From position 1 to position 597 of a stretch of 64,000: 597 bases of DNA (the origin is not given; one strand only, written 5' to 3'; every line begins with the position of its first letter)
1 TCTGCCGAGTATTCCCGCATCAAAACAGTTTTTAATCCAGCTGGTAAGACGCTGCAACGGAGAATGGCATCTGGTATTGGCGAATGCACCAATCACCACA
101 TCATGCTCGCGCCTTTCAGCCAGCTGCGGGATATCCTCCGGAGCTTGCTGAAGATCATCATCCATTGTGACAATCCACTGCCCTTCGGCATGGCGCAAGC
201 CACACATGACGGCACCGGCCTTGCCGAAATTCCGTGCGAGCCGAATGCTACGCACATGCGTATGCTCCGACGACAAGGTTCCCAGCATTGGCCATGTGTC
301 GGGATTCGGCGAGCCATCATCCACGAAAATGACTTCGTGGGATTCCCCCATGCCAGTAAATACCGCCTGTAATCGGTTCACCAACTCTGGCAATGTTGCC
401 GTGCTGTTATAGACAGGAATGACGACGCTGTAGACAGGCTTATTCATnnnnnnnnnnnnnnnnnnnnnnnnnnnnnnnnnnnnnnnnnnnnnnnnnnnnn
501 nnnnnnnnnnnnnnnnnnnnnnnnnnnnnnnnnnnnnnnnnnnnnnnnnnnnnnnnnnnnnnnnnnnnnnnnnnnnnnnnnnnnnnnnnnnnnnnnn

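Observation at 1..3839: Overlap-coupled GT-C / WbqC / sulfotransferase / GT2 operon: possible sulfated envelope-glycan modification pathway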

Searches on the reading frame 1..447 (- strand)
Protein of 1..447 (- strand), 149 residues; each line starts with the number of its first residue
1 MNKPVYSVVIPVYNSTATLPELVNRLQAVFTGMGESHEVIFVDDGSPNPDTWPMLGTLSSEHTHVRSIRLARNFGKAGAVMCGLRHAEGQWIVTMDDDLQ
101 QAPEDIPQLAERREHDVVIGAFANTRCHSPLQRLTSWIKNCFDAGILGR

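Call 5: search_protein_families(library=pfam, proteins=[window:1-447:-], max_evalue=0.1)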
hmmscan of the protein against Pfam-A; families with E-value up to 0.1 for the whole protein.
window:1-447:- (149 aa): 3 families
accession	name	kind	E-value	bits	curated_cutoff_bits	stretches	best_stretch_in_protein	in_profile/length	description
PF00535.33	Glycos_transf_2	-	6.3e-29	101.5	23.3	1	7-135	1-128/168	Glycosyl transferase family 2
PF10111.15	Glyco_tranf_2_2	-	3.9e-06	27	27.3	1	7-104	1-97/276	Glycosyltransferase like family 2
PF13641.12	Glyco_tranf_2_3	-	0.00096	19.7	27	1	5-112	2-110/230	Glycosyltransferase like family 2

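Call 6: search_protein_families(library=ncbifam, proteins=[window:1-447:-], max_evalue=0.1)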
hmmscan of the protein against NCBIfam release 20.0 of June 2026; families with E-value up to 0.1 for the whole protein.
window:1-447:- (149 aa): 20 families
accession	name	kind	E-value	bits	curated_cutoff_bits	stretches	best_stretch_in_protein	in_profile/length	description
NF007986.1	PRK10714.1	equivalog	1.1e-27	96.9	529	1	7-141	9-144/316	undecaprenyl-phosphate 4-deoxy-4-formamido-L-arabinose transferase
NF047588.1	GlcsyltransPgfSStrep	equivalog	2.9e-19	69.4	500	1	7-118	4-117/308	glycosyltransferase PgfS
NF041875.1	EPS_EpsD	equivalog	1.2e-14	54.5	370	1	7-122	2-116/325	exopolysaccharide biosynthesis glycosyltransferase EpsD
TIGR03937.1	PgaC_IcaA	equivalog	8e-12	44.8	422.3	1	3-100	44-137/407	poly-beta-1,6-N-acetyl-D-glucosamine synthase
TIGR03965.1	mycofact_glyco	equivalog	2.9e-11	42.9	280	1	6-108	76-174/467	mycofactocin biosynthesis glycosyltransferase MftF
NF047683.1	TeichurnBiosyTuaG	equivalog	1.8e-09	37.6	400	1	2-107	4-105/252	teichuronic acid biosynthesis protein TuaG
NF007482.0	PRK10073.1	equivalog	2.3e-09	36.7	423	1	3-110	5-107/334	glycosyltransferase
TIGR04283.1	glyco_like_mftF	equivalog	3.5e-09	36.6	182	1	7-138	2-124/221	TIGR04283 family arsenosugar biosynthesis glycosyltransferase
NF038302.1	EPS_HpsE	equivalog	8e-09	34.9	300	1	7-124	4-122/307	hormogonium polysaccharide biosynthesis glycosyltransferase HpsE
TIGR04242.1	nodulat_NodC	equivalog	1.5e-08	34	550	1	4-122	48-164/395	chitooligosaccharide synthase NodC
TIGR03111.1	glyc2_xrt_Gpos1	hypoth_equivalog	4.6e-07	29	363.95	1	4-122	49-165/439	TIGR03111 family XrtG-associated glycosyltransferase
NF050819.1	PolSacchBiosHfsG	equivalog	4.5e-06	26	500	1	3-124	11-131/302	polysaccharide biosynthesis protein HfsG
NF058614.1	PPMAGASynPpgS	equivalog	7.6e-06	25.5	370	1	8-125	4-117/226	polyprenyl-phospho-N-acetylgalactosaminyl synthase PpgS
NF038299.1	EPS_HpsN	equivalog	7.7e-05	21.8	425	1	5-123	2-116/317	hormogonium polysaccharide biosynthesis glycosyltransferase HpsN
NF050050.1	ProtGlycPglI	equivalog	0.00019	20.9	500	1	4-113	2-108/306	GalNAc(5)-diNAcBac-PP-undecaprenol beta-1,3-glucosyltransferase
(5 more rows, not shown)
